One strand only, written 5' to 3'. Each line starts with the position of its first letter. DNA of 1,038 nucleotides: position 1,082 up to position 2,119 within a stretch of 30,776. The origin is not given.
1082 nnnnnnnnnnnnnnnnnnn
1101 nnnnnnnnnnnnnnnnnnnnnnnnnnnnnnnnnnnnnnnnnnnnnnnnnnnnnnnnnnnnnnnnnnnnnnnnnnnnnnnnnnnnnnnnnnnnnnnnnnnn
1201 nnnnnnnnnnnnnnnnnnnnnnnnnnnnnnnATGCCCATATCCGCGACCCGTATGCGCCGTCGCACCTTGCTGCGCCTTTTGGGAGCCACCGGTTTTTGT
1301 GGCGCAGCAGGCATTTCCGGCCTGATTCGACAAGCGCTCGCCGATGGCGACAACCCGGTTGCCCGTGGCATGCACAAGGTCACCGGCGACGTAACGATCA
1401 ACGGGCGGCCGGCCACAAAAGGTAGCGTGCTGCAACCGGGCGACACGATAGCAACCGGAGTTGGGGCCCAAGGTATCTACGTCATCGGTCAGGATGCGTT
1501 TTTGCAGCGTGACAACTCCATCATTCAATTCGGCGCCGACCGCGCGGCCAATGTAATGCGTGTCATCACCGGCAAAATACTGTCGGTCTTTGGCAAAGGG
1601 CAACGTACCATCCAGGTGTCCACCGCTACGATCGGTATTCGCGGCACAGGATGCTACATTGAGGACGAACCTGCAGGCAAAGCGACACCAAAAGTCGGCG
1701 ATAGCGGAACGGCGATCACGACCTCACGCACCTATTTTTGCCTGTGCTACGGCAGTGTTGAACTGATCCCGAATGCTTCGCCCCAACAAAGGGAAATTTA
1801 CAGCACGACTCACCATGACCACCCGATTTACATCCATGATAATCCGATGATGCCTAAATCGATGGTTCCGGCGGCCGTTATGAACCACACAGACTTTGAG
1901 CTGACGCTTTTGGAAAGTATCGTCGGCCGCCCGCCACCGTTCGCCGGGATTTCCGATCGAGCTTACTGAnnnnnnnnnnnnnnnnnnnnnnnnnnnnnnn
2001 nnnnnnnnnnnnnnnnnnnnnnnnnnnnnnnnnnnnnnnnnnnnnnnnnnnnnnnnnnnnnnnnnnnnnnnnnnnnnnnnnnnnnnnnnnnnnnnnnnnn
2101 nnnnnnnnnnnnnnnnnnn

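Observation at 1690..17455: The motif is tolerated inside two unrelated proteins, in different reading frames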

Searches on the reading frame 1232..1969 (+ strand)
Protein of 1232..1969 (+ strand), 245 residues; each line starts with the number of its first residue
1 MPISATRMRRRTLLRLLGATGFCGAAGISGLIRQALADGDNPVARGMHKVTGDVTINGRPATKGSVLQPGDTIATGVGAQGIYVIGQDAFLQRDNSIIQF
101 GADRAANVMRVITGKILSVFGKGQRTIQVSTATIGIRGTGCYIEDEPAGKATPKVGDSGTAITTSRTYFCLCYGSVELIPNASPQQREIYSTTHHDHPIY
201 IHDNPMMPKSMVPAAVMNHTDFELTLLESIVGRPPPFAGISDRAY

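Call 9: search_protein_families(library=pfam, proteins=[window:1232-1969:+])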
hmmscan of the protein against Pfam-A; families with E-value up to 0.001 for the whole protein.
window:1232-1969:+ (245 aa): 0 families

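Call 14: find_homologous_proteins(query=window:1232-1966:+)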
Query window:1232-1966:+ (245 aa): 2290 proteins with E <= 0.001 among 2850 candidates; the best 120 are listed.
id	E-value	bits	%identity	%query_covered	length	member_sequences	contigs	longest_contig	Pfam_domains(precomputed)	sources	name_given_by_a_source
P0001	7.5e-160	548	100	100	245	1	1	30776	-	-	-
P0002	8.2e-97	341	67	95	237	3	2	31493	-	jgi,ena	jgi:hypothetical protein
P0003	1.4e-96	341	68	93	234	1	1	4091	-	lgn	-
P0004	7.3e-96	338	68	93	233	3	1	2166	-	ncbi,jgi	jgi:hypothetical protein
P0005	2.6e-93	330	64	96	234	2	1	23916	-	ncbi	-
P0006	5.6e-93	329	61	99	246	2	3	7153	-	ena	-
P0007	5.9e-93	329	63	98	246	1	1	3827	-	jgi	jgi:hypothetical protein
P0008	1.1e-92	328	65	96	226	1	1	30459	-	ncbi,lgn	-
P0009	5.6e-92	326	65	96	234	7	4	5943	-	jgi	jgi:hypothetical protein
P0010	1.7e-91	324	61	99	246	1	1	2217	-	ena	-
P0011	4.0e-91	323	63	94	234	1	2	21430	-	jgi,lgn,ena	-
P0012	7.7e-91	322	63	94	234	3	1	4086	-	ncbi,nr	ncbi:MAG: hypothetical protein Q8J99_00300 [Sulfuritalea sp.]|nr:hypothetical protein [Sulfuritalea 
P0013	9.7e-91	322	61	99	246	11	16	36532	-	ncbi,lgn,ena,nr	ncbi:MAG: hypothetical protein KBA96_06925 [Rhodocyclaceae bacterium]|nr:hypothetical protein [Rhodo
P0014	1.1e-90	321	62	96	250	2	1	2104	-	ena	-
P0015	2.1e-90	320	63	96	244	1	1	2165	-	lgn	-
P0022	3.6e-89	316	59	100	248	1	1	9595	-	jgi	jgi:hypothetical protein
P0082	5.2e-85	303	64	89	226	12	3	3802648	-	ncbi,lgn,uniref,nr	ncbi:hypothetical protein [Sulfuritalea hydrogenivorans]|uniref:FecR protein domain-containing prote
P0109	1.9e-83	298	60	88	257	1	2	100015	-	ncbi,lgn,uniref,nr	ncbi:hypothetical protein [Sulfurisoma sediminicola]|uniref:FecR family protein n=1 Tax=Sulfurisoma 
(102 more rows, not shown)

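Call 23: find_encoding_contigs(protein=P0002, flank=10000, max_places=3)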
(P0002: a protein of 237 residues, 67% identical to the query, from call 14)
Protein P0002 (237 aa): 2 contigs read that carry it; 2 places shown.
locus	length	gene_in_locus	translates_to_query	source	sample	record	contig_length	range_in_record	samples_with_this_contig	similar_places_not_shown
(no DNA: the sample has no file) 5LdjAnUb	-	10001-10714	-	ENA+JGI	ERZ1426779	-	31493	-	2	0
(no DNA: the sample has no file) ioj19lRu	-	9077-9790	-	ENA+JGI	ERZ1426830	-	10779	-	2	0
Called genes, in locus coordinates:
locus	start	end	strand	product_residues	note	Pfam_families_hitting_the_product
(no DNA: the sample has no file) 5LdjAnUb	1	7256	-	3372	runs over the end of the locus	PF17803:Cadherin_4, PF17892:Cadherin_5, PF17963:Big_9, PF17803:Cadherin_4, PF17892:Cadherin_5, PF17963:Big_9, PF17803:Cadherin_4, PF17892:Cadherin_5, +3 more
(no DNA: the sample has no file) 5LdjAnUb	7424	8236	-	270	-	PF00072:Response_reg, PF00486:Trans_reg_C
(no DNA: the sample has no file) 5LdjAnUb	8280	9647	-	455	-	PF00512:HisKA, PF02518:HATPase_c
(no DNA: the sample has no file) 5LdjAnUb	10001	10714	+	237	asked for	-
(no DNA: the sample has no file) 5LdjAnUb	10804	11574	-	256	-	PF05597:Phasin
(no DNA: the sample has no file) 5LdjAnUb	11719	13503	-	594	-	PF05157:MshEN, PF00437:T2SSE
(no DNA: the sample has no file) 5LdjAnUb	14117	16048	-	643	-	PF02518:HATPase_c (weak), PF13589:HATPase_c_3, PF00183:HSP90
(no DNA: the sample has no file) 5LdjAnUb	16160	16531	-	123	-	?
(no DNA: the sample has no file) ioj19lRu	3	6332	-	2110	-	?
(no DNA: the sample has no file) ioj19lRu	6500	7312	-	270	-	PF00072:Response_reg, PF00486:Trans_reg_C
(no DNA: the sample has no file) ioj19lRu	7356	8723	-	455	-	PF00512:HisKA, PF02518:HATPase_c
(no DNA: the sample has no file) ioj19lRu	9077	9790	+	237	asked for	-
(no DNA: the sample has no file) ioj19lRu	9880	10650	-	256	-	PF05597:Phasin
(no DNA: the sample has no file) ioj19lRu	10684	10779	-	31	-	?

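Call 24: find_encoding_contigs(protein=P0082, flank=10000, max_places=3)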
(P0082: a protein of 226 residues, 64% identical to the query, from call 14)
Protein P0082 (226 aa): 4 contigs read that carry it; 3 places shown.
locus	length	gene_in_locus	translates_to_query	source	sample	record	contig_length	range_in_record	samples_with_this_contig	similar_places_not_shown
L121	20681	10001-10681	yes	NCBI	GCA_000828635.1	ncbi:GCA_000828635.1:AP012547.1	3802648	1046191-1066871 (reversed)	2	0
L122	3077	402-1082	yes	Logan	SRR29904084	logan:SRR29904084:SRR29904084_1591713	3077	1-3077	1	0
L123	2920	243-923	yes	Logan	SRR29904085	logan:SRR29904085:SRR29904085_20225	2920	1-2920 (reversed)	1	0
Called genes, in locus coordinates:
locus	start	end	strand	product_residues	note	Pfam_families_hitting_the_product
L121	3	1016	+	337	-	PF01180:DHO_dh, PF03060:NMO (weak)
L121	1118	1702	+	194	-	PF02508:Rnf-Nqr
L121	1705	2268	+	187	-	PF04060:FeS, PF12797:Fer4_2 (faint), PF12838:Fer4_7 (faint), PF00037:Fer4, PF12837:Fer4_6 (weak), PF13237:Fer4_10 (weak), PF14697:Fer4_21, PF13187:Fer4_9 (weak)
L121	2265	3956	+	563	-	PF13375:RnfC_N, PF01512:Complex1_51K, PF10531:SLBB, PF00037:Fer4 (faint), PF12800:Fer4_4 (faint), PF12838:Fer4_7, PF13183:Fer4_8 (faint), PF13237:Fer4_10, +2 more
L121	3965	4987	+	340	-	PF03116:NQR2_RnfD_RnfE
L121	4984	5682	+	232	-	PF04205:FMN_bind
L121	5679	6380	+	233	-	PF02508:Rnf-Nqr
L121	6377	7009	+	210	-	PF00730:HhH-GPD, PF00633:HHH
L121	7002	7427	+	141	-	PF08897:DUF1841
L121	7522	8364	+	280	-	PF00158:Sigma54_activat (faint), PF07724:AAA_2, PF13401:AAA_22 (weak), PF00004:AAA, PF07728:AAA_5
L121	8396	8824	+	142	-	PF13366:PDDEXK_3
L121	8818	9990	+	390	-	PF05762:VWA_CoxE (weak)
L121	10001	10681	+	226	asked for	-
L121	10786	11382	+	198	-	-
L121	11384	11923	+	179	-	-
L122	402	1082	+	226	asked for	-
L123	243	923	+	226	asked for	-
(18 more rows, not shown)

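Call 25: find_encoding_contigs(protein=P0005, flank=10000, max_places=3)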
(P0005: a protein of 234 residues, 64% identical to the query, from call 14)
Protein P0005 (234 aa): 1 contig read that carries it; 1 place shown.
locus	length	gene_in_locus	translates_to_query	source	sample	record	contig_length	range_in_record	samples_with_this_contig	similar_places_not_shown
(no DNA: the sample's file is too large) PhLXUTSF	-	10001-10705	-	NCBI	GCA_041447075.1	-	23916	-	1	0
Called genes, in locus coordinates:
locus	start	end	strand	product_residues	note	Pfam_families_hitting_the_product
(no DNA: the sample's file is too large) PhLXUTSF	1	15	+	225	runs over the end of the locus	PF02508:Rnf-Nqr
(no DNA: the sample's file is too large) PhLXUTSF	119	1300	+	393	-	PF00672:HAMP (weak), PF00015:MCPsignal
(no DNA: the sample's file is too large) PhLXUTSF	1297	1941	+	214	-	PF00730:HhH-GPD, PF00633:HHH (weak)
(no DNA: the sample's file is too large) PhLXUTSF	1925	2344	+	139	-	PF08897:DUF1841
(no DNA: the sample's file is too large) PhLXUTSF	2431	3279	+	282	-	PF00158:Sigma54_activat (faint), PF13191:AAA_16 (faint), PF13401:AAA_22 (weak), PF00004:AAA, PF07724:AAA_2, PF07728:AAA_5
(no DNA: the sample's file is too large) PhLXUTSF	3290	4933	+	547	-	PF09084:NMT1, PF00990:GGDEF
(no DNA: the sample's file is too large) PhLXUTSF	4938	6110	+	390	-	PF05762:VWA_CoxE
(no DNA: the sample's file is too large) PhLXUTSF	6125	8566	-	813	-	PF00989:PAS (weak), PF13188:PAS_8 (faint), PF00989:PAS, PF08448:PAS_4, PF13426:PAS_9, PF00990:GGDEF, PF00563:EAL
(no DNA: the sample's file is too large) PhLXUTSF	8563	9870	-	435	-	PF11871:DUF3391, PF13487:HD_5, PF01966:HD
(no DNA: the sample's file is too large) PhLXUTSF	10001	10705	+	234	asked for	-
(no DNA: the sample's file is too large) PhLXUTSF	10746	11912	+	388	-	PF00072:Response_reg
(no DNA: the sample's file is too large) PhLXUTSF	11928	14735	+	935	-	PF00072:Response_reg, PF00989:PAS, PF08448:PAS_4, PF13426:PAS_9, PF00989:PAS, PF08447:PAS_3, PF08448:PAS_4, PF13426:PAS_9, +5 more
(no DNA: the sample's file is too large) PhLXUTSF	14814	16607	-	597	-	PF05157:MshEN, PF00437:T2SSE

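Call 28: find_related_loci(query=A1, collection=metagenome_contigs, flank=3000)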
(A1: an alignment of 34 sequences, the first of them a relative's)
Query A1 (245 aa) in metagenome_contigs; peptide patterns used: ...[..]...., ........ (x = any residue, [..] = any of these).
546 stretches matched a pattern; 502 encode a relative of the query (tblastn E <= 1e-3); the best 80 are kept; 80 distinct loci.
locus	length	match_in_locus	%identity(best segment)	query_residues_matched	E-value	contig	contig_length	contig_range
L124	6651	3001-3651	65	10-239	2e-97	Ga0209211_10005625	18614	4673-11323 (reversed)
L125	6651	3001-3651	65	10-239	2e-97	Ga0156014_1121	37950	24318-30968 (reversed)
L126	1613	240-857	67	21-239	7e-100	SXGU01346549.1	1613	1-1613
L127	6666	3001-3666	63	4-239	2e-93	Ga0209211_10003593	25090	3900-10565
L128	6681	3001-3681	60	5-245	3e-93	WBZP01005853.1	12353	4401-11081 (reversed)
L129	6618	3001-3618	66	21-239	1e-92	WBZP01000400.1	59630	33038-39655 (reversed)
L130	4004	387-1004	66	21-239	7e-92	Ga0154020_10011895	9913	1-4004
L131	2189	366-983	64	21-239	2e-95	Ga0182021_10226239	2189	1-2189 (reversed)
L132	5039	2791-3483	60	10-245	2e-91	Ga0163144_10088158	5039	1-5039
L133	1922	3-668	60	11-245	9e-96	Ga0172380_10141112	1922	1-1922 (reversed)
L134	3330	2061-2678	63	21-239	1e-91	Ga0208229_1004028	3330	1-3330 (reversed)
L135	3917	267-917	65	10-239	9e-91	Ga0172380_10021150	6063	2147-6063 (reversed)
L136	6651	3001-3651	64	10-239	1e-90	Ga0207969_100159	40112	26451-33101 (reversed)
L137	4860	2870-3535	61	4-239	4e-90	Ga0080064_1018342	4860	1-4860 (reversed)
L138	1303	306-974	62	4-239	1e-96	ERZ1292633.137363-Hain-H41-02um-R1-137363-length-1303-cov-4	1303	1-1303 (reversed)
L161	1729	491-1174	54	9-245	7e-89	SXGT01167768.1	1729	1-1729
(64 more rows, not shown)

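Call 61: search_protein_families(library=pfam, proteins=[P0001, P0082, P0109], max_evalue=10)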
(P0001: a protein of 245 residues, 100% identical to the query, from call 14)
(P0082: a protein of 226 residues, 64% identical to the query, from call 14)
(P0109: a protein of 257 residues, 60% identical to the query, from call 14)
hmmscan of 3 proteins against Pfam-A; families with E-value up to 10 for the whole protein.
P0001 (245 aa): 0 families

P0082 (226 aa): 1 family
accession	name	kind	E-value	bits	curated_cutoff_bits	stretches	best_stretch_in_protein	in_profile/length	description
PF01479.30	S4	-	0.053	13.7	22.8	1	46-67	26-48/48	S4 domain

P0109 (257 aa): 1 family
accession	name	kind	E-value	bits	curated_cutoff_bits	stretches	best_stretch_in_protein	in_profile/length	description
PF01479.30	S4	-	0.0096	16.1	22.8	1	58-80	25-48/48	S4 domain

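Call 62: search_protein_families(library=ncbifam, proteins=[P0001], max_evalue=0.01)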
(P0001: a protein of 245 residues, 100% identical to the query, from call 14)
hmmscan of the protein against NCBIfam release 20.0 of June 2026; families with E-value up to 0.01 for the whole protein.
P0001 (245 aa): 0 families

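Call 72: predict_structure(alignment_id=A1)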
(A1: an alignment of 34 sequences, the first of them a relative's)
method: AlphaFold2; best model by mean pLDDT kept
length: 245 residues; sequences in the alignment: 34
mean_pLDDT: 80.6   pTM: 0.76
mean pLDDT of the five models: 80.6, 79.0, 78.4, 77.7, 76.1
residues with pLDDT >= 90: 91; 70-90: 101; 50-70: 44; < 50: 9
segments of 3 or more residues with pLDDT < 50: 22-24, 242-245
pLDDT, mean of each block of 10 residues (from residue 1): 63 69 57 71 87 97 92 95 90 93 81 87 86 87 74 63 80 91 94 81 89 82 80 66 42
secondary structure, 60 per line:
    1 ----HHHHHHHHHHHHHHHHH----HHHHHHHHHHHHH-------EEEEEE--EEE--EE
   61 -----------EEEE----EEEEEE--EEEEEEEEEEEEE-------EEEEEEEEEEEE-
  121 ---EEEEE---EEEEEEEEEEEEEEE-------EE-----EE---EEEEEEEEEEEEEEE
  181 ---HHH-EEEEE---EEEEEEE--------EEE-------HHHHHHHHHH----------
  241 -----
elements in order: H5-21 H26-38 E46-51 E54-56 E72-75 E80-85 E88-100 E108-119 E124-128 E132-146 E166-180 E188-192 E196-202 E211-213 H221-230

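Call 75: fold_search(model_id=the predicted structure, library=pdb)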
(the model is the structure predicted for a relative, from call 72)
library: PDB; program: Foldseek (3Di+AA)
matches with E <= 10: 395; with E <= 0.001: 2
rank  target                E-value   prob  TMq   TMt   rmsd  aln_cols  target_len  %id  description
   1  6ovk_R                3.0e-04  1.00  0.40  0.45   3.9       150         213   11  Crystal Structure of the Pseudomonas capeferrum Anti-sigma Regulator PupR C-terminal Cell-surface Signaling Domain in  (released 2020-03-04)
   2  4m0h_A                4.2e-04  1.00  0.41  0.46   3.5       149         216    8  Crystal structure of a putative anti-sigma factor (BDI_1681) from Parabacteroides distasonis ATCC 8503 at 2.50 A resol (released 2013-10-16)
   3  7v62_A                2.8e-01  0.07  0.17  0.13  17.4       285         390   10  Crystal structure of human OSBP ORD in complex with cholesterol (released 2022-06-08)
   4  5ix9_MODEL_1_A        3.3e-01  0.96  0.21  0.61   4.3        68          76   25  Cell surface anchoring domain (released 2017-06-28)
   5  5gva                  3.5e-01  0.07  0.15  0.14  12.4       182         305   12  WD40 domain of human AND-1 (released 2017-04-19)
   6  1spu_B                3.5e-01  0.03  0.11  0.05  20.6       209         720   10  STRUCTURE OF OXIDOREDUCTASE (released 1997-03-12)
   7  8cyi_B                4.9e-01  0.04  0.14  0.12  12.9       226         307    8  Cryo-EM structures and computational analysis for enhanced potency in MTA-synergic inhibition of human protein arginin (released 2023-04-12)
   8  8eg0_B                5.1e-01  0.04  0.13  0.10  13.2       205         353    6  CryoEM structure of human METTL1-WDR4 in complex with Lys-tRNA and SAH (released 2023-01-11)
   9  4g56_D                5.4e-01  0.06  0.17  0.15  12.1       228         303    9  Crystal Structure of full length PRMT5/MEP50 complexes from Xenopus laevis (released 2012-10-03)
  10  2wzo                  6.8e-01  0.08  0.12  0.17   8.3        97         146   13  The structure of the FYR domain (released 2010-05-05)
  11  4c8s_A                7.2e-01  0.04  0.13  0.10  16.4       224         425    6  Crystal structure of the C-terminal region of yeast Ctf4 (released 2014-04-30)
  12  1ivv_A                7.2e-01  0.02  0.11  0.06  19.1       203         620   10  Crystal structure of copper amine oxidase from Arthrobacter globiformis: Early intermediate in topaquinone biogenesis (released 2002-08-07)
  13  9hcj_N0               7.6e-01  0.04  0.18  0.15  13.3       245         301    8  D. discoideum nuclear pore complex (released 2024-12-25)
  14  7v62_C                7.6e-01  0.04  0.17  0.12  18.2       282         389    9  Crystal structure of human OSBP ORD in complex with cholesterol (released 2022-06-08)
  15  9mhh_A                7.6e-01  0.03  0.12  0.04  15.7       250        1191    7  PI3KC3-C1 in complex with RAB1A. VPS34 kinase domain active conformation (released 2025-02-12)
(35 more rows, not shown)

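Call 79: find_encoding_contigs(protein=P0004, flank=3000, max_places=2)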
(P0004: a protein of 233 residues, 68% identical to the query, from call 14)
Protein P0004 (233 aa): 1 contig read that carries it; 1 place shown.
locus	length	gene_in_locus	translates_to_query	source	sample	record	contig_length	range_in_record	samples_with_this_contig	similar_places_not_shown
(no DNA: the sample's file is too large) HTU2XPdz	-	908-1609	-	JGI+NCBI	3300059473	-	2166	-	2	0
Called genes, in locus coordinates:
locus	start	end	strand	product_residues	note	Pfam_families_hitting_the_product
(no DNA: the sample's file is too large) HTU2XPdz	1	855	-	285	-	?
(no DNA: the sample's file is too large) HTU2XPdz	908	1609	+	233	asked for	-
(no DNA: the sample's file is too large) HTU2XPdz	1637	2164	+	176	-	?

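Call 80: find_encoding_contigs(protein=P0009, flank=3000, max_places=2)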
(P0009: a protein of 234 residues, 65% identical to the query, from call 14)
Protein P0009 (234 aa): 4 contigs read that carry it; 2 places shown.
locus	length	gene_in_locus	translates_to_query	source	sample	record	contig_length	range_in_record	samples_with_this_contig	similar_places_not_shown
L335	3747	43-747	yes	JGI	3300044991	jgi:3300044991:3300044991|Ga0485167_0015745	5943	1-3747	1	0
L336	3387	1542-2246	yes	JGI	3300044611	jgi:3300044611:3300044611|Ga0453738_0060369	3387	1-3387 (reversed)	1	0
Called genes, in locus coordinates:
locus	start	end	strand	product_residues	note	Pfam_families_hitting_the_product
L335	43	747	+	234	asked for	-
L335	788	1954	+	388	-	PF00072:Response_reg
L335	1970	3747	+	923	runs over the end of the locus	PF00072:Response_reg, PF00989:PAS, PF08448:PAS_4, PF00989:PAS, PF08448:PAS_4, PF13188:PAS_8, PF13426:PAS_9, PF08447:PAS_3, +6 more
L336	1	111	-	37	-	?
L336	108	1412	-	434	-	PF11871:DUF3391, PF13487:HD_5, PF01966:HD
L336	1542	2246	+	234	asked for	-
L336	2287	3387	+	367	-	?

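Call 81: find_encoding_contigs(protein=P0022, flank=5000, max_places=2)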
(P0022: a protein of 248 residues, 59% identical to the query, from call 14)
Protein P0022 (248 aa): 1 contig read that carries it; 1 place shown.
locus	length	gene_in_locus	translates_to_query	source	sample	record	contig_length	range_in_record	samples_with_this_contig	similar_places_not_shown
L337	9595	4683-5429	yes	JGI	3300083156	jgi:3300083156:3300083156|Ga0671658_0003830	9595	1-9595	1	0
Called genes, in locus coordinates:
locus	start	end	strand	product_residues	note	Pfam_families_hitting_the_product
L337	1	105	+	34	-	?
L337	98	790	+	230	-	PF04205:FMN_bind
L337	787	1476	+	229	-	PF02508:Rnf-Nqr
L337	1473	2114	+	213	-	PF00730:HhH-GPD, PF00633:HHH (weak)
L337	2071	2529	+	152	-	PF08897:DUF1841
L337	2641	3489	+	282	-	PF00158:Sigma54_activat (faint), PF13191:AAA_16 (faint), PF13401:AAA_22 (weak), PF00004:AAA, PF07724:AAA_2, PF07728:AAA_5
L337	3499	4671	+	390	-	PF05762:VWA_CoxE (faint)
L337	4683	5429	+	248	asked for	-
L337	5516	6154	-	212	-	PF05597:Phasin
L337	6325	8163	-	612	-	PF05157:MshEN, PF00437:T2SSE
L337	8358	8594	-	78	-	-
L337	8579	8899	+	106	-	-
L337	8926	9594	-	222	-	?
